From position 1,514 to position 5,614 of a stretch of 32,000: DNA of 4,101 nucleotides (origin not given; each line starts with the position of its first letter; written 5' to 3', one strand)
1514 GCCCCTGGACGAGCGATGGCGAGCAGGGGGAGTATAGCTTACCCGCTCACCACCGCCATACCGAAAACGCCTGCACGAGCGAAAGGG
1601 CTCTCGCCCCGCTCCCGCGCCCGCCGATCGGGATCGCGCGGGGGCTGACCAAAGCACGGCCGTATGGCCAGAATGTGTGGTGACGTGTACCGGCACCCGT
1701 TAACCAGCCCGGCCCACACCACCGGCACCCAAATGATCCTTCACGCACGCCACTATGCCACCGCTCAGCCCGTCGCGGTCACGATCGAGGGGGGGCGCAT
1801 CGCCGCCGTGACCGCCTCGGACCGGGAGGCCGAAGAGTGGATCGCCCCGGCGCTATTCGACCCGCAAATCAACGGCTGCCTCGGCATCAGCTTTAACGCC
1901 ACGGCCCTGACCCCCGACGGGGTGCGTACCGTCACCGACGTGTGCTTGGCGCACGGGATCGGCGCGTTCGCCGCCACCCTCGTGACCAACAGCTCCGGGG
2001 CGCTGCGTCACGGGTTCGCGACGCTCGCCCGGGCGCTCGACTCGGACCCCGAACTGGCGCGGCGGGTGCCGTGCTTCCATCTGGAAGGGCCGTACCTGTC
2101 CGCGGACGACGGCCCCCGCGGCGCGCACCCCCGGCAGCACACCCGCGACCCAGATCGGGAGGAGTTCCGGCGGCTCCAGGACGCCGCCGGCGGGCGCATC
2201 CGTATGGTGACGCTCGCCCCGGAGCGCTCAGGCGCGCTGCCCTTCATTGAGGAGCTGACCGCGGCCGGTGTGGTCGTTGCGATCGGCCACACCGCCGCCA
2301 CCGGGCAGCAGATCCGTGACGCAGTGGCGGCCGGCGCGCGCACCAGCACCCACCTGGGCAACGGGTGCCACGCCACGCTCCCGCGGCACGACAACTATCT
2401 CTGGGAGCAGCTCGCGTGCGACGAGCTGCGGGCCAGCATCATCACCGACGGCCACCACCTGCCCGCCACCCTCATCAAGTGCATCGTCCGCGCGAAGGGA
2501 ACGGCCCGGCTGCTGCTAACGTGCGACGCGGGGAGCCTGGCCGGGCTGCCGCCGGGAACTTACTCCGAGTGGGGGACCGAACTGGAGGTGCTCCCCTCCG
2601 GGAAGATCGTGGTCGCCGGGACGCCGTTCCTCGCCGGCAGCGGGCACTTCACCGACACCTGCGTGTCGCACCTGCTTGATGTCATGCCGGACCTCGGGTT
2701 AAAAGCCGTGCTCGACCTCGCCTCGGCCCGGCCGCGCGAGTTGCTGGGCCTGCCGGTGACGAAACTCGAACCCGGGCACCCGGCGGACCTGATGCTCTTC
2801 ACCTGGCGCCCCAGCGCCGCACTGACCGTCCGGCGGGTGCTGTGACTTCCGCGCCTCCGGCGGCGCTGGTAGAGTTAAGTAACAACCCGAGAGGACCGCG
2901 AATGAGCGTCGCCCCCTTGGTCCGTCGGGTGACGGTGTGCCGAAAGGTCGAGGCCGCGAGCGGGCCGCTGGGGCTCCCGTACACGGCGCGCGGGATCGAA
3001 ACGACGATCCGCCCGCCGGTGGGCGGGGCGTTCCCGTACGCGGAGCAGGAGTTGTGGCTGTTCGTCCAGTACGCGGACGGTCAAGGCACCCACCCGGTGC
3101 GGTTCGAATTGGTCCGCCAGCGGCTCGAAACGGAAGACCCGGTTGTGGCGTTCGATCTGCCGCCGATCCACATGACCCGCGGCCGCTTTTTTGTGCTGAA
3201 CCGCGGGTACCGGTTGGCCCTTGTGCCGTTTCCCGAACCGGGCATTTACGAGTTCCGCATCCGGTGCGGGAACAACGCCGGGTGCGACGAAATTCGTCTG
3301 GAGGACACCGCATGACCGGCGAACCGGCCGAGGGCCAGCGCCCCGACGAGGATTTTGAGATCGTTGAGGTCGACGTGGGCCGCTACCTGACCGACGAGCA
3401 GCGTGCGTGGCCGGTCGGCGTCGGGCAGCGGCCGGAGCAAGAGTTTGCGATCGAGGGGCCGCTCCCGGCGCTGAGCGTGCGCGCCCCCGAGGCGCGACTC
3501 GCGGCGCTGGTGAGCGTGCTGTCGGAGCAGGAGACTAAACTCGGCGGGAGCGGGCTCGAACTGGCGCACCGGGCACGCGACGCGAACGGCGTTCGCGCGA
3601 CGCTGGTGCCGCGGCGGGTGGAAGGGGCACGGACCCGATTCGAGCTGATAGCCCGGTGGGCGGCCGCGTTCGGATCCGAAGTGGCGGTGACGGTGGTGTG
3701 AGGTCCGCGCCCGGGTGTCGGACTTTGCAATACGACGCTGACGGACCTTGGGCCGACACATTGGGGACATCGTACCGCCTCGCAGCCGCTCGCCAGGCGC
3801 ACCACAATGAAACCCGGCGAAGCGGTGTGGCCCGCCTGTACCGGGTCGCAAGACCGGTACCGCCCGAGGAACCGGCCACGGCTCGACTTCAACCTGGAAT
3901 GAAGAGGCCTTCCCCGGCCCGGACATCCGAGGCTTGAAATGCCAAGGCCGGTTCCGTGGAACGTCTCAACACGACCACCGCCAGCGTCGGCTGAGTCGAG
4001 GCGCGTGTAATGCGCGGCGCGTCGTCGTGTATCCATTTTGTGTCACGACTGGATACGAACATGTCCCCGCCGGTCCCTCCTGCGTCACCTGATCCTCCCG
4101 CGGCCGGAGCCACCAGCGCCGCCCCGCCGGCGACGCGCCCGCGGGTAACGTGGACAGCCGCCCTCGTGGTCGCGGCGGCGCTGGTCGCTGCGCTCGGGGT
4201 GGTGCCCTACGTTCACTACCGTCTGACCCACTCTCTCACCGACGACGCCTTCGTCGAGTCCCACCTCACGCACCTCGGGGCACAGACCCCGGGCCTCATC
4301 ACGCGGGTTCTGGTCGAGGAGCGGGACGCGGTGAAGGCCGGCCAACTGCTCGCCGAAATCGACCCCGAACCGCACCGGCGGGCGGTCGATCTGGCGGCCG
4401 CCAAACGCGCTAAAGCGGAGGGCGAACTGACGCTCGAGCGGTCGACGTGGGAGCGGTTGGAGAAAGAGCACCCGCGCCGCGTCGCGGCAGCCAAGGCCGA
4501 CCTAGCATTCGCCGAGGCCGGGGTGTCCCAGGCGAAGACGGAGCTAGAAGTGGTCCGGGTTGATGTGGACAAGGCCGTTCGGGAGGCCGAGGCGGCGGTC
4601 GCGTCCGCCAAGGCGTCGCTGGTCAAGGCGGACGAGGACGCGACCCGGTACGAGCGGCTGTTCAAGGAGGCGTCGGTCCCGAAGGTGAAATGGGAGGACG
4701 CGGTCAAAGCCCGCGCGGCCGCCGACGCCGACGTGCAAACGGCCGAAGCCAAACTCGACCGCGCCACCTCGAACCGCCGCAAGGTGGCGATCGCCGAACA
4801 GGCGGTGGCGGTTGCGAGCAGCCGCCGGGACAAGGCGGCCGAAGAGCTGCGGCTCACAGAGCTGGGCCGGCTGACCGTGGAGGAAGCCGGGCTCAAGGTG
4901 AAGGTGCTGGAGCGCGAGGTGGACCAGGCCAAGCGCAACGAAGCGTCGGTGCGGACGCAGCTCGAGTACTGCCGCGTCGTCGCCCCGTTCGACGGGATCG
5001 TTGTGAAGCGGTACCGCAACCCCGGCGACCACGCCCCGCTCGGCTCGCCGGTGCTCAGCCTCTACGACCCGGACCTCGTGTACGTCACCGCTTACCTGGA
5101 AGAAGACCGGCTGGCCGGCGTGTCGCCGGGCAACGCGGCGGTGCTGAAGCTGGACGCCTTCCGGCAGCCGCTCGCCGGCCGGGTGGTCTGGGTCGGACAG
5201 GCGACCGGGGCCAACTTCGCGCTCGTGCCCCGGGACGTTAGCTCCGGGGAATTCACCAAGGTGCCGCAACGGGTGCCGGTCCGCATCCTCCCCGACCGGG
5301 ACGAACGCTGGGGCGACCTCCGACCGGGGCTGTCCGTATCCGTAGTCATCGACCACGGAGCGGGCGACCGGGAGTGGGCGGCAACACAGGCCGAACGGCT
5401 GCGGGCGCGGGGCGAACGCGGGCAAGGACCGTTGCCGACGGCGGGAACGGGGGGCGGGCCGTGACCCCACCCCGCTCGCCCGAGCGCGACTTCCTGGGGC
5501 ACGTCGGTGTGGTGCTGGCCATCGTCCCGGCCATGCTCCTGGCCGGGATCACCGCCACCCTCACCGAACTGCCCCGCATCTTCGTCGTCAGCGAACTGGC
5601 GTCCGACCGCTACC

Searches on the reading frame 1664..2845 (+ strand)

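Call 53: search_protein_families(library=pfam, proteins=[window:1664-2845:+], max_evalue=0.001)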
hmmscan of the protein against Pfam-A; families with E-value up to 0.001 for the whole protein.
window:1664-2845:+ (393 aa): 1 family
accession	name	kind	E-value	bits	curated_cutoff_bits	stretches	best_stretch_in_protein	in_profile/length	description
PF01979.26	Amidohydro_1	-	4.2e-07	30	25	1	60-379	2-318/345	Amidohydrolase family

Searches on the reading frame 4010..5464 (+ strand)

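Call 53: search_protein_families(library=pfam, proteins=[window:4010-5464:+], max_evalue=0.001)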
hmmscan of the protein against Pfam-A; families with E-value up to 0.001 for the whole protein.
window:4010-5464:+ (484 aa): 4 families
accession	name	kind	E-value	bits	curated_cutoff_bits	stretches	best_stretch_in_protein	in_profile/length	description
PF13437.12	HlyD_3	-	4.4e-14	53.5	22.2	1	323-401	2-82/106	HlyD family secretion protein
PF16576.10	HlyD_D23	-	3.7e-10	39.9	30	1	278-395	77-184/214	Barrel-sandwich domain of CusB or HlyD membrane-fusion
PF13533.13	Biotin_lipoyl_2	-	6e-06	26.4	29.8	1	91-118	5-32/32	Biotin-lipoyl like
PF00529.27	CusB_dom_1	-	3.2e-05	24.6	26.5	1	248-431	12-70/89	Cation efflux system protein CusB domain 1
